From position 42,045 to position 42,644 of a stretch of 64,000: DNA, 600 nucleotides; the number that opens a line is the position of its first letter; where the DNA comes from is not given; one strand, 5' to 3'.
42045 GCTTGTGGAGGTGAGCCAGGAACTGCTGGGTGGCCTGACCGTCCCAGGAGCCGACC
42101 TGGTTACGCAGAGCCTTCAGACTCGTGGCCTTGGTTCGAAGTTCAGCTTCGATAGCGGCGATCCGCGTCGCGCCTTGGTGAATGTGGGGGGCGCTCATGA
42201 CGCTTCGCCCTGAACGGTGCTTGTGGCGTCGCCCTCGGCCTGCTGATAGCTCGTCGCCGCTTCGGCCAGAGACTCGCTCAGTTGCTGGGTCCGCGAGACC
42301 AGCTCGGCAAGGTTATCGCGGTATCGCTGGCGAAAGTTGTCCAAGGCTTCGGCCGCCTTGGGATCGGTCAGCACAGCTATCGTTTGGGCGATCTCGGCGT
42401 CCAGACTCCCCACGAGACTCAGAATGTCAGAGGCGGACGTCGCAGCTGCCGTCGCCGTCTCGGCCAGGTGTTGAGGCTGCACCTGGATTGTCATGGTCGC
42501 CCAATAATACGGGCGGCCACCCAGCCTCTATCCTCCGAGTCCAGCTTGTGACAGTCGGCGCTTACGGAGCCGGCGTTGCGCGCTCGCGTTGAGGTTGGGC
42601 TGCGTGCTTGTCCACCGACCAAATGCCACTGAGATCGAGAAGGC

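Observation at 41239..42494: WXG100-like bicistron with an effector-type fusion, embedded in a glycan export/assembly operon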

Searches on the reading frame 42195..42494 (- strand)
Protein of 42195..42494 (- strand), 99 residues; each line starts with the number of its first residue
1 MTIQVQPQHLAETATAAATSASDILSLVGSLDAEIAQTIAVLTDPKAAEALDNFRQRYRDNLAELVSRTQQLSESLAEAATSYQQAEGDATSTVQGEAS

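Call 3: search_protein_families(library=pfam, proteins=[window:42195-42494:-], max_evalue=1)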
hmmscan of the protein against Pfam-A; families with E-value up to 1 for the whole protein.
window:42195-42494:- (99 aa): 11 families
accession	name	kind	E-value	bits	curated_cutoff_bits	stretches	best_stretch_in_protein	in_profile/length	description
PF06013.18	WXG100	-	1.1e-06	29.3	27.3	1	3-87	2-85/86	Proteins of 100 residues with WXG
PF10824.14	T7SS_ESX_EspC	-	9.6e-06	26.4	23.5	1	2-94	4-98/100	Excreted virulence factor EspC, type VII ESX diderm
PF20117.4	DUF6507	-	9.5e-05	23.4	25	1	9-98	24-106/120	Family of unknown function (DUF6507)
PF14362.11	DUF4407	-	0.0026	17.5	31.3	1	32-97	106-171/297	Domain of unknown function (DUF4407)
PF07464.16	ApoLp-III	-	0.019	15.6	36.3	1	11-85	42-119/146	Apolipophorin-III precursor (apoLp-III)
PF13977.11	TetR_C_6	-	0.04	14.5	27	1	40-81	32-71/115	BetI-type transcriptional repressor, C-terminal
PF19892.4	DUF6365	-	0.048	13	32.5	1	36-73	360-397/404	Family of unknown function (DUF6365)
PF14841.11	FliG_M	-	0.052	14.2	25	1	27-77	4-58/76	FliG middle domain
PF24767.1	UBA_At5g58720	-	0.069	13.4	27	1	73-90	16-33/44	At5g58720 UBA-like domain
PF20663.3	COG4_N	-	0.17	12.4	27.3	0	4-36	15-47/107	Conserved oligomeric Golgi complex subunit 4, N-terminal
PF00934.25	PE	-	0.57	11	22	0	4-88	2-89/91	PE family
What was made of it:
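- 42195..42494 (-): 99-aa WXG100/EspC-like small helical partner. It contains no tryptophan and so has no WXG motif. Pfam WXG100 scores 29.3 bits (cut-off 27.3) and T7SS_ESX_EspC 26.4 bits (cut-off 23.5), both over nearly the full length (call 3).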

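Call 4: search_protein_families(library=ncbifam, proteins=[window:42195-42494:-], max_evalue=1)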
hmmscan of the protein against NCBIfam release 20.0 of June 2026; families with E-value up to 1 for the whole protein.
window:42195-42494:- (99 aa): 4 families
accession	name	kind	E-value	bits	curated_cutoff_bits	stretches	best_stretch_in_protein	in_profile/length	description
TIGR03930.1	WXG100_ESAT6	subfamily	9.4e-07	28.9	44.85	1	3-91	2-89/90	WXG100 family type VII secretion target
TIGR01554.3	major_cap_HK97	equivalog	0.017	14.2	27.5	1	12-54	246-288/385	phage major capsid protein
NF050014.1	HpsJ_like_B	equivalog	0.025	14.3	260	1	5-87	100-179/254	hormogonium polysaccharide biosynthesis protein HpsJ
NF053767.1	CIS13_fam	equivalog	0.043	13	370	1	33-82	303-351/392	CIS13 family contractile injection system protein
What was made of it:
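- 42195..42494 (-): TIGR03930 E-value is 9.4e-7 (call 4).
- On WXG100 superfamily (PF06013 / EsxAB clan), 99-aa protein: TIGR03930 scores only 28.9 against 44.85 (call 4).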

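Call 44: search_solved_structures(query=window:42195-42494:-, max_evalue=10, show_alignments=2)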
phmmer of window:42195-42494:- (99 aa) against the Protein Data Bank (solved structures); distinct sequences matched with E-value up to 10: 9.
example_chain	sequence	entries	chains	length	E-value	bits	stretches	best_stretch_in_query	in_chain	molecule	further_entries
7obi_A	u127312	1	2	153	0.13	16.4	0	40-60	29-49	CTPR-rv4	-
4w4l_A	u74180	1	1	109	0.24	15.5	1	15-94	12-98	PE family protein PE25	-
2g38_A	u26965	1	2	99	0.32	15.1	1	15-93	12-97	PE FAMILY PROTEIN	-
4kxr_A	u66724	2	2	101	0.33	15.1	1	15-93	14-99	PE25 | PE-PGRS family protein PE25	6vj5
4w4k_A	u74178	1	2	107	0.44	14.7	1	12-93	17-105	PE family protein PE25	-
1wa8_B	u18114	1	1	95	0.47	14.6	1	15-92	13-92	6 KDA EARLY SECRETORY ANTIGENIC TARGET (ESAT-6)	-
3fav_B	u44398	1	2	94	0.49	14.5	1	16-92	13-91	6 kDa early secretory antigenic target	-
2v0p_A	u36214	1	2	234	1.2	13.3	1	42-70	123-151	TYPE 2A PHOSPHATASE-ASSOCIATED PROTEIN 42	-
8qae_A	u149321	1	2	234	3.6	11.8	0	34-83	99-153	sc-apCC-6-SLLA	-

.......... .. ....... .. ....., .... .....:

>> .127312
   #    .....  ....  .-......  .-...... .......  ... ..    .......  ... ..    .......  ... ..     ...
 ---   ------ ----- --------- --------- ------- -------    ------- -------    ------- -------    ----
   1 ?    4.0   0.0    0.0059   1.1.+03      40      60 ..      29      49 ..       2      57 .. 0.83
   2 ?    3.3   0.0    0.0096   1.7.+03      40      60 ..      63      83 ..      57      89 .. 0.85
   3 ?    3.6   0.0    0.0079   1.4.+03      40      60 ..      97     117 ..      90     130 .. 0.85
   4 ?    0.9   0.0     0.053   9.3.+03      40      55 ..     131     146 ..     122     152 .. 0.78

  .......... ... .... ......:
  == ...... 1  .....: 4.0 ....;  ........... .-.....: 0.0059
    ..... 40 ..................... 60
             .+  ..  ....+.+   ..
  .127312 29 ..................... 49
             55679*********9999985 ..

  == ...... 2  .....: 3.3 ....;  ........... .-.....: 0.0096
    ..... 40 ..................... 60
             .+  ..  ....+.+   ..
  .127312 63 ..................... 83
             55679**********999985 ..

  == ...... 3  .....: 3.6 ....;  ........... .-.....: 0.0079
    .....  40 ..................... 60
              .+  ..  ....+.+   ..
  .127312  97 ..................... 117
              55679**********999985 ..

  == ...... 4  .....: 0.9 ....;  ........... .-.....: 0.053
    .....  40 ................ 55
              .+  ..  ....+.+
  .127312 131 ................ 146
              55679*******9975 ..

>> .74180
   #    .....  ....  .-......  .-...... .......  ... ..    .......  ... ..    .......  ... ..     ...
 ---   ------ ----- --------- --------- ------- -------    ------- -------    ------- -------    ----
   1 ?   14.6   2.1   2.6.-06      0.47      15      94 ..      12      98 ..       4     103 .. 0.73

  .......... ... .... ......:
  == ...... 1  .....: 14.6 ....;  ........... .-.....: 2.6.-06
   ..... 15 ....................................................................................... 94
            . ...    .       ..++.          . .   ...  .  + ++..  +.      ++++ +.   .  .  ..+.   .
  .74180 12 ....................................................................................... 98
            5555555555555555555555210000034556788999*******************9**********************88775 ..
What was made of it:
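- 42195..42494 (-): There are weak full-length PDB matches to PE25 (E 0.24) and ESAT-6 (E 0.47) (call 44).
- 42234..42248 (-): Y83-Q-Q-A-E87, a YxxxD/E type VII export motif. The extended stretch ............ fits the pattern HxxxD/ExxhxxxH. HMMER aligns it with the YATAE motif of PE25 (call 44).
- On WXG100 superfamily, 99-aa protein: It aligns with the YATAE motif of PE25 (call 44).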

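Call 67: find_related_loci(query=window:42195-42494:-, collection=metagenome_contigs, flank=10000)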
Query window:42195-42494:- (99 aa) in metagenome_contigs; peptide patterns used: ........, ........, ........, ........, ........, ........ (x = any residue, [..] = any of these).
600 stretches matched a pattern, but none encodes a relative of the query by tblastn (E <= 1e-3).
